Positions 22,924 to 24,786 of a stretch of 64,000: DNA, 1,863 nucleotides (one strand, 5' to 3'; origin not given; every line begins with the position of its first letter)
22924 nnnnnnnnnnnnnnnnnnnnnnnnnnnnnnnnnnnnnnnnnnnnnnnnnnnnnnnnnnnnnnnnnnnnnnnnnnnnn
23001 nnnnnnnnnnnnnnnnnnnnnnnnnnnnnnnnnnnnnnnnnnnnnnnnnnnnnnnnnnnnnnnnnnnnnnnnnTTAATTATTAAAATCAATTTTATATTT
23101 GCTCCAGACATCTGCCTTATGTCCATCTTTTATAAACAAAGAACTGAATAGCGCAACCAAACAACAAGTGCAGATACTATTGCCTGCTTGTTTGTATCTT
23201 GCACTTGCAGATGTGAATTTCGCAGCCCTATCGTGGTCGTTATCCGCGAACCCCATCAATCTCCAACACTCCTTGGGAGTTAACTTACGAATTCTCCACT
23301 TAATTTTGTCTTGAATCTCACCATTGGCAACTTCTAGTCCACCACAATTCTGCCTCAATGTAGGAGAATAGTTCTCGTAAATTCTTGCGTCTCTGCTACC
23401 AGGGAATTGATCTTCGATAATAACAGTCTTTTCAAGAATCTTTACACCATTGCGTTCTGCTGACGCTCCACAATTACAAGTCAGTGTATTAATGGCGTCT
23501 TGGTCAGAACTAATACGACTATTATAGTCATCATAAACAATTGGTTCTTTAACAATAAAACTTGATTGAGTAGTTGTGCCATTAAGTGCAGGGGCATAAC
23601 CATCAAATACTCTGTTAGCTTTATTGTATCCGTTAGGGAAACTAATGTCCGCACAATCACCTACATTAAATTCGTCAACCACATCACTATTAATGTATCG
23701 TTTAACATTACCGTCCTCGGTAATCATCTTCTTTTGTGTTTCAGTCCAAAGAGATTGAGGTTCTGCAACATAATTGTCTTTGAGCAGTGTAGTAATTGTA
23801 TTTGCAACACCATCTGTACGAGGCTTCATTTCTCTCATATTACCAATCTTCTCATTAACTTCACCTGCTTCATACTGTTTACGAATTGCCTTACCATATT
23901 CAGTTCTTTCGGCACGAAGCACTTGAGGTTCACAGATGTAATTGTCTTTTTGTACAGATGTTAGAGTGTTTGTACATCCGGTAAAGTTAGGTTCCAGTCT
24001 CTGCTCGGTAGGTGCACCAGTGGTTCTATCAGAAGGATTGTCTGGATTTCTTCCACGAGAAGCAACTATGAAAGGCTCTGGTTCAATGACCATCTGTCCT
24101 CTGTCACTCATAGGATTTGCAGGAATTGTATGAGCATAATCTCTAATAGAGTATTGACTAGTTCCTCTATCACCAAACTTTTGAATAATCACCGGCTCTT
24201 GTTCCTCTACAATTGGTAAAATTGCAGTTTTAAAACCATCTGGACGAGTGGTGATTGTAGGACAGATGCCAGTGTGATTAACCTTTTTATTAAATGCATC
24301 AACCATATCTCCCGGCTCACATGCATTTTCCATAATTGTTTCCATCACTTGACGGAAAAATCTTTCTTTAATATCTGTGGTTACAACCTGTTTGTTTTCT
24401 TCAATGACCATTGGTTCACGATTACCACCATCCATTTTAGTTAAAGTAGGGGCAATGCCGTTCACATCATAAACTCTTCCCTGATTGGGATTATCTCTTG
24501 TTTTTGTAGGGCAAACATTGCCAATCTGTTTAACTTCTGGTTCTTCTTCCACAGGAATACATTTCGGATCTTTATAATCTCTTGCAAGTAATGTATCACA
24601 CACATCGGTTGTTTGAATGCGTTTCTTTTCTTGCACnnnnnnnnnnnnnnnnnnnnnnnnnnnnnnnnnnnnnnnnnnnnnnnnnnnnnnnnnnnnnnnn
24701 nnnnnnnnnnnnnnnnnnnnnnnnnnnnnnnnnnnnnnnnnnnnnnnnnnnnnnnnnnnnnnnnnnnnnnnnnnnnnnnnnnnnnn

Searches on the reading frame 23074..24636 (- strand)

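Call 7: search_protein_families(library=phrogs, proteins=[window:23074-24636:-], max_evalue=0.00001)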
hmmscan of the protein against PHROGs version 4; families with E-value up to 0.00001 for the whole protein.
window:23074-24636:- (520 aa): 7 families
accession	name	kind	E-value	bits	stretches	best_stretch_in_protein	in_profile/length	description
phrog_26324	-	other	2.5e-17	64.6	1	447-494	145-197/210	DNA methyltransferase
phrog_116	-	other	3.8e-17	62.9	1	189-500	368-489/779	DNA methyltransferase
phrog_16427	-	other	5.2e-17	63.3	1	439-491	104-159/235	DNA methyltransferase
phrog_17284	-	unknown function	3.5e-16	60.2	1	429-500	138-210/245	-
phrog_8411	-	unknown function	9.4e-14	52.7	1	393-487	114-206/206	-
phrog_16528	-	other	1.1e-11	45.8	1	390-499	118-216/236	DNA methyltransferase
phrog_13621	-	unknown function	6.1e-06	27.1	0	420-496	32-104/121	-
